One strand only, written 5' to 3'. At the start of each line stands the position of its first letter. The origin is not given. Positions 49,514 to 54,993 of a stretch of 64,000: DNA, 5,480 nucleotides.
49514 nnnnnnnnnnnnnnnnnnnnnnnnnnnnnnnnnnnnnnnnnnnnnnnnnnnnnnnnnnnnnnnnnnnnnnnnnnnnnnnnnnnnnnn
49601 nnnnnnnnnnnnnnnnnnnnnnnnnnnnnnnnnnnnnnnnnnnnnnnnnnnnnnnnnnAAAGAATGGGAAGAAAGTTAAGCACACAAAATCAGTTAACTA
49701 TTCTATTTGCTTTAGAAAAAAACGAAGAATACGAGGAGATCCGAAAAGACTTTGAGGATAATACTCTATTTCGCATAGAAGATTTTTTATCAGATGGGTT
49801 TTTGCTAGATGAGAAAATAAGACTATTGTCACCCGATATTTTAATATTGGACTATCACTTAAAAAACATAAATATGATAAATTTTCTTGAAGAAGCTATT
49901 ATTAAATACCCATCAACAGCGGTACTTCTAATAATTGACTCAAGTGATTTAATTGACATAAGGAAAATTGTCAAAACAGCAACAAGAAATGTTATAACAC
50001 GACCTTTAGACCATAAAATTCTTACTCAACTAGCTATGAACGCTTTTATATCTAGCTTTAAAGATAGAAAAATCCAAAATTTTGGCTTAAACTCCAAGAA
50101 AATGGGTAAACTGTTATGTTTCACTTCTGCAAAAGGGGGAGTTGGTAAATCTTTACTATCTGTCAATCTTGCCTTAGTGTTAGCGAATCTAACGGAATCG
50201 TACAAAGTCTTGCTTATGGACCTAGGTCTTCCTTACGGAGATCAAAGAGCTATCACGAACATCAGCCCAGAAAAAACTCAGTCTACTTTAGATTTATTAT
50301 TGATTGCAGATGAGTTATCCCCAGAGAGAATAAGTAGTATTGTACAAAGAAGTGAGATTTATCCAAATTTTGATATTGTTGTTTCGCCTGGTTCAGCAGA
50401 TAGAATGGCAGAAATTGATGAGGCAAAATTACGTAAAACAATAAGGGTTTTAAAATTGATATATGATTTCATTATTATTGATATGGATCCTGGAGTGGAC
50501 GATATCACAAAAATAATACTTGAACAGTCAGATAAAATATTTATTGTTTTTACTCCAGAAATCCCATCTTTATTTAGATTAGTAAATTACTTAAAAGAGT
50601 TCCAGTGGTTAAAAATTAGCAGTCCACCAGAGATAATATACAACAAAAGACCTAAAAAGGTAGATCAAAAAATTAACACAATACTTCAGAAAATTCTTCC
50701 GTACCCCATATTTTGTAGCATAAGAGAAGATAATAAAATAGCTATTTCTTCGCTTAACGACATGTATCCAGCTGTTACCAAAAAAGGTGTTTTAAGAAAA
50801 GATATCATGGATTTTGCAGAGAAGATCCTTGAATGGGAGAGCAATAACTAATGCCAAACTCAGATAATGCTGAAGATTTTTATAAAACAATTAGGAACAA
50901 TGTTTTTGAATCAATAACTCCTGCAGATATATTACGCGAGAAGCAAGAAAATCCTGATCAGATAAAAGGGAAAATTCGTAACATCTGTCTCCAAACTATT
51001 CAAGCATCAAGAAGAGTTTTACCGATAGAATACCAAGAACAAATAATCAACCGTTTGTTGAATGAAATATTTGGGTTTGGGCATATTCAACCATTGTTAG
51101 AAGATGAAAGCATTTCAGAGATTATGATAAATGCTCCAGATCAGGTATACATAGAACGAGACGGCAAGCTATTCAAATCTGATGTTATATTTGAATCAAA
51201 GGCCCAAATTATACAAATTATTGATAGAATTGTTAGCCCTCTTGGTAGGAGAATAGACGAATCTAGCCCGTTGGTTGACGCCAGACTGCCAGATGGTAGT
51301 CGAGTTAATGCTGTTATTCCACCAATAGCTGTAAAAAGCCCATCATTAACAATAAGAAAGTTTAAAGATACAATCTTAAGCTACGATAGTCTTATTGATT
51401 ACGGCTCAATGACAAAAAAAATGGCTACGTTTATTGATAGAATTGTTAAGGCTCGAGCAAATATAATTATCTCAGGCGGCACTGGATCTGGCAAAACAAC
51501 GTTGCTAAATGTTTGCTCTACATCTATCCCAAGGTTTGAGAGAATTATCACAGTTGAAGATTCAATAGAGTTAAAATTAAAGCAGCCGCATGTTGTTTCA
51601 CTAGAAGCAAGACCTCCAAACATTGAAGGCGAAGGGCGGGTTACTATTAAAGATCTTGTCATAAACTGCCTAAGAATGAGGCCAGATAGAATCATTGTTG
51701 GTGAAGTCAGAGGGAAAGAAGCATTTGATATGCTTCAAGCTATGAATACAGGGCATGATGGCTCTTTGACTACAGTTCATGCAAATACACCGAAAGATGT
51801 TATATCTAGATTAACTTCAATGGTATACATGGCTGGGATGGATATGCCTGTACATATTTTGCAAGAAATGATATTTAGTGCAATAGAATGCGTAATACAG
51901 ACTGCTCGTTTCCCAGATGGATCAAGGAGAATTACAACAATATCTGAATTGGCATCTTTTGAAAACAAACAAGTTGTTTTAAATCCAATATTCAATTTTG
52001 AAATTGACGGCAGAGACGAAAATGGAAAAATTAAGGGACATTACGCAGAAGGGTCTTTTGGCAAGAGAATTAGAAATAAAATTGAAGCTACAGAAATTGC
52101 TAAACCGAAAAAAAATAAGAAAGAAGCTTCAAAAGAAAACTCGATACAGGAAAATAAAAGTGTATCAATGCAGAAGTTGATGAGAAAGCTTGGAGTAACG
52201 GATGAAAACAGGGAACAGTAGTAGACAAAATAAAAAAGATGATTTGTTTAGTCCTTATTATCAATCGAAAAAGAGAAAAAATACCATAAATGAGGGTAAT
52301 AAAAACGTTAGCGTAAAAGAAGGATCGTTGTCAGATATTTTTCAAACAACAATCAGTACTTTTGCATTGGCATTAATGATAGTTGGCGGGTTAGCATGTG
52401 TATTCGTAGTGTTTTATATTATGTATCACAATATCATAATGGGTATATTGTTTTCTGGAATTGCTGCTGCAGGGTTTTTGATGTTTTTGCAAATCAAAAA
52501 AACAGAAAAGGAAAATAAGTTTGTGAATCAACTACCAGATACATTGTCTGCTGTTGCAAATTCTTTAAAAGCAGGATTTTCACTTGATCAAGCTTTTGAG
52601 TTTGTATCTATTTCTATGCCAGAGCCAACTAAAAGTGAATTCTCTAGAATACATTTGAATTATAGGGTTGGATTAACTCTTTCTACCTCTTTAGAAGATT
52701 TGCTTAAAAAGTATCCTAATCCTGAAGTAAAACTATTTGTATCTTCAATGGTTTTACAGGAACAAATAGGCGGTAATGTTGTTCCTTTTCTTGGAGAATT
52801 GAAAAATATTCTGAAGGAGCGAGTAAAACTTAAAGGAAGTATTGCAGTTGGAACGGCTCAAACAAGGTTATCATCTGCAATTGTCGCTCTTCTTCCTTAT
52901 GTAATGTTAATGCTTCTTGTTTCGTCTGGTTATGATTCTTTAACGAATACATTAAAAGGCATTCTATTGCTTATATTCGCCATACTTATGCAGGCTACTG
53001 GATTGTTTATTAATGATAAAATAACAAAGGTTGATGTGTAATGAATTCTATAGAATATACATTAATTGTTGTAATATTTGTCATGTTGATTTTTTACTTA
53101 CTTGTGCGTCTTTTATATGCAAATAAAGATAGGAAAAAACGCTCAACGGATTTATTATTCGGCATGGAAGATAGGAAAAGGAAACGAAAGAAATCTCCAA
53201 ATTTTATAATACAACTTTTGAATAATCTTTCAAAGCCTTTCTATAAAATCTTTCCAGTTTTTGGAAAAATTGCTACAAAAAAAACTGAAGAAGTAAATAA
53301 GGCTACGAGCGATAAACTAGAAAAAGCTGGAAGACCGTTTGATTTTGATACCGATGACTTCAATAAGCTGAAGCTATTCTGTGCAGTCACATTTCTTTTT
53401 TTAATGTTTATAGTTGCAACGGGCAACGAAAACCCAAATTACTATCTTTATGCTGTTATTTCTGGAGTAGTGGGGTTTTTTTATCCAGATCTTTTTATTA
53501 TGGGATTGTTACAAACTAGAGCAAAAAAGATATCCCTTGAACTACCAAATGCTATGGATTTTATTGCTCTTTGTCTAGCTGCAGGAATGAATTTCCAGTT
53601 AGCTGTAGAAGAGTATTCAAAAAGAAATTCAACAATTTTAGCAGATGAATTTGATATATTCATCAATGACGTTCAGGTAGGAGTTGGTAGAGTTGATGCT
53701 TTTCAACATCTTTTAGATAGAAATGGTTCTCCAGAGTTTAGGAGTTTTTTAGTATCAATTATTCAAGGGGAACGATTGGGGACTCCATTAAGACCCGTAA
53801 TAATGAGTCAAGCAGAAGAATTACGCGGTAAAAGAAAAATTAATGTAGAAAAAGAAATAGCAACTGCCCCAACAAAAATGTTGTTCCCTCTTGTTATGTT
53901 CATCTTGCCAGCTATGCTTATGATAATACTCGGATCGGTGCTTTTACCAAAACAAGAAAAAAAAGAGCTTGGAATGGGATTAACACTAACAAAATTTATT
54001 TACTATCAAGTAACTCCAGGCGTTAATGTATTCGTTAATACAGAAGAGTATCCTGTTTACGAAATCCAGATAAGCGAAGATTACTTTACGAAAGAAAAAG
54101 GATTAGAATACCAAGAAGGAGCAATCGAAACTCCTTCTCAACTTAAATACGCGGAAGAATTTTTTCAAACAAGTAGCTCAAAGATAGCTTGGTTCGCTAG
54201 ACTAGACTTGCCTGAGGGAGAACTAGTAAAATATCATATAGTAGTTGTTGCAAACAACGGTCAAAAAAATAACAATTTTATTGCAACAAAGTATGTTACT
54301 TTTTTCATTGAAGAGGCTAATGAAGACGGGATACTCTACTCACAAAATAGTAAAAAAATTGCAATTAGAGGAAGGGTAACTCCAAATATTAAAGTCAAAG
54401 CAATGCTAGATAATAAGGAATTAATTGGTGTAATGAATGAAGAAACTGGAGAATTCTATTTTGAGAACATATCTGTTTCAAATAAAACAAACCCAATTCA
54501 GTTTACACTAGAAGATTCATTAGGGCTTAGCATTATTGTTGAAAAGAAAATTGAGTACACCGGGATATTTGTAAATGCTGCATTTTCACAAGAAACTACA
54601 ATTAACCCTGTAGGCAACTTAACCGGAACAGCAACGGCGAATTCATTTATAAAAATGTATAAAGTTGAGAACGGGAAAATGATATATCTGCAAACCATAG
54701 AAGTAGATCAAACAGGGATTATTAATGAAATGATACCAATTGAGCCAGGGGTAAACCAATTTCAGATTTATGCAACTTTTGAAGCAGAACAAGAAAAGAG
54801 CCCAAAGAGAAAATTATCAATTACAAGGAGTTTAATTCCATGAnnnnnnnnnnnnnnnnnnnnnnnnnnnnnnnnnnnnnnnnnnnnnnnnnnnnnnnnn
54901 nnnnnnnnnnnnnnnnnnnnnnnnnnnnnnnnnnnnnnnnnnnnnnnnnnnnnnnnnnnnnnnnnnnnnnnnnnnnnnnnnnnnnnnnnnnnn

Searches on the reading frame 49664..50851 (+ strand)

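Call 63: search_protein_families(library=pfam, proteins=[window:49664-50851:+], max_evalue=0.00001)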
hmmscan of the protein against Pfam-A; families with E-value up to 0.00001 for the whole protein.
window:49664-50851:+ (395 aa): 3 families
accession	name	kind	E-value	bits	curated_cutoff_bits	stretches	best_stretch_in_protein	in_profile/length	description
PF13614.12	AAA_31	-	2.9e-16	60.3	27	1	149-311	2-162/177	AAA domain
PF10609.15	ParA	-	4e-09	36.7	27.1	1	149-189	4-42/246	NUBPL iron-transfer P-loop NTPase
PF01656.29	CbiA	-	6.2e-08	33.1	25.4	1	152-365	2-121/125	CobQ/CobB/MinD/ParA nucleotide binding domain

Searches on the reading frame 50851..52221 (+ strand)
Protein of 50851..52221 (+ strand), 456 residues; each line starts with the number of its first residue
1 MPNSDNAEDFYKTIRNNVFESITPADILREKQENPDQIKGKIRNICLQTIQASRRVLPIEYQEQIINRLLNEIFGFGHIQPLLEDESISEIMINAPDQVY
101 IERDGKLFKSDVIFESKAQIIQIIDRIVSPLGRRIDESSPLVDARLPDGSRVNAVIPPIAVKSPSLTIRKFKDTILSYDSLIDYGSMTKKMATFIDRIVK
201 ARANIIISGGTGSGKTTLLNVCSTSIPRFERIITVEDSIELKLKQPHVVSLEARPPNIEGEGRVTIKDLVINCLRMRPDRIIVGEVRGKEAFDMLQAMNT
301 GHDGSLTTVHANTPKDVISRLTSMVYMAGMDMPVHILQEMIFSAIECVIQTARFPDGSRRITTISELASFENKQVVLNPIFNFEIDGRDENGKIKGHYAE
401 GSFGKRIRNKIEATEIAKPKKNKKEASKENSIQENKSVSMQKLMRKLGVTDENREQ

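Call 63: search_protein_families(library=pfam, proteins=[window:50851-52221:+], max_evalue=0.00001)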
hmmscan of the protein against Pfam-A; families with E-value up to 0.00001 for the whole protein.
window:50851-52221:+ (456 aa): 1 family
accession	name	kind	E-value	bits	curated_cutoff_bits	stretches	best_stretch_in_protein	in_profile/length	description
PF00437.27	T2SSE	-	4.3e-63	213.6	24.9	1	77-350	6-276/370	Type II/IV secretion system protein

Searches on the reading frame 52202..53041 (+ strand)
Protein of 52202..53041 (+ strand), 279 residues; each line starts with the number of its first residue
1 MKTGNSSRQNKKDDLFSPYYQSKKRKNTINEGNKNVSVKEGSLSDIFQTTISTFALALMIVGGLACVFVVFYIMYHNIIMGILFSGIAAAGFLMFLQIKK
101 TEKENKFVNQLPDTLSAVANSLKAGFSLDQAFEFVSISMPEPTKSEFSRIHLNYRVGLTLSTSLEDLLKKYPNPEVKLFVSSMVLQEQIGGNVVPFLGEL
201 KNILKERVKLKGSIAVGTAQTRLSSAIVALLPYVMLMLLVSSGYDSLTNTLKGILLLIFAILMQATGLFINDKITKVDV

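Call 63: search_protein_families(library=pfam, proteins=[window:52202-53041:+], max_evalue=0.00001)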
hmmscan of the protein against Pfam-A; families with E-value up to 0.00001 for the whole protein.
window:52202-53041:+ (279 aa): 1 family
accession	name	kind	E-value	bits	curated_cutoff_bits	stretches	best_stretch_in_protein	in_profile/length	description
PF00482.28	T2SSF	-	3.5e-15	56.5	25.2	1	116-240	3-124/125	Type II secretion system (T2SS), protein F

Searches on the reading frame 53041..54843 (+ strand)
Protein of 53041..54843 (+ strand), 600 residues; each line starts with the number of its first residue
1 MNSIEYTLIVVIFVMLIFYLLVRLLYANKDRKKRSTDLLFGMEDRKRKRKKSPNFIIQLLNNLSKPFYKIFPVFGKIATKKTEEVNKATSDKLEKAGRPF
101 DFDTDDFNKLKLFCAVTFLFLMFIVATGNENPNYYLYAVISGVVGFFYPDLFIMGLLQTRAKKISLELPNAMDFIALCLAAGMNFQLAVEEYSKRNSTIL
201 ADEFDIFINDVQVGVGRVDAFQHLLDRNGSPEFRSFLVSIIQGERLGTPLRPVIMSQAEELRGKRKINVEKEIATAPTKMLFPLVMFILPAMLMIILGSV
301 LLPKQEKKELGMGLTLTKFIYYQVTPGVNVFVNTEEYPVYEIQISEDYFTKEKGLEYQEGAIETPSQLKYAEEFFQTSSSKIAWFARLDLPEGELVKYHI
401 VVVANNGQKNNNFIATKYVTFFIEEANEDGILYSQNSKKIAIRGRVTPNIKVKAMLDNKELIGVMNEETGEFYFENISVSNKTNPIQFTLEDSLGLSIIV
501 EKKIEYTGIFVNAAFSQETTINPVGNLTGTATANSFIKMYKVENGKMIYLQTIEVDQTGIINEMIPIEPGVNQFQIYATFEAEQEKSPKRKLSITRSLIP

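Call 73: search_protein_families(library=pfam, proteins=[window:53041-54843:+], max_evalue=0.00001)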
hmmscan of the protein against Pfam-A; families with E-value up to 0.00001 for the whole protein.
window:53041-54843:+ (600 aa): 1 family
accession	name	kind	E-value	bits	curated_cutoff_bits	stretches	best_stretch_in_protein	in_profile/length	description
PF00482.28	T2SSF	-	1.4e-14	54.6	25.2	1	173-297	3-124/125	Type II secretion system (T2SS), protein F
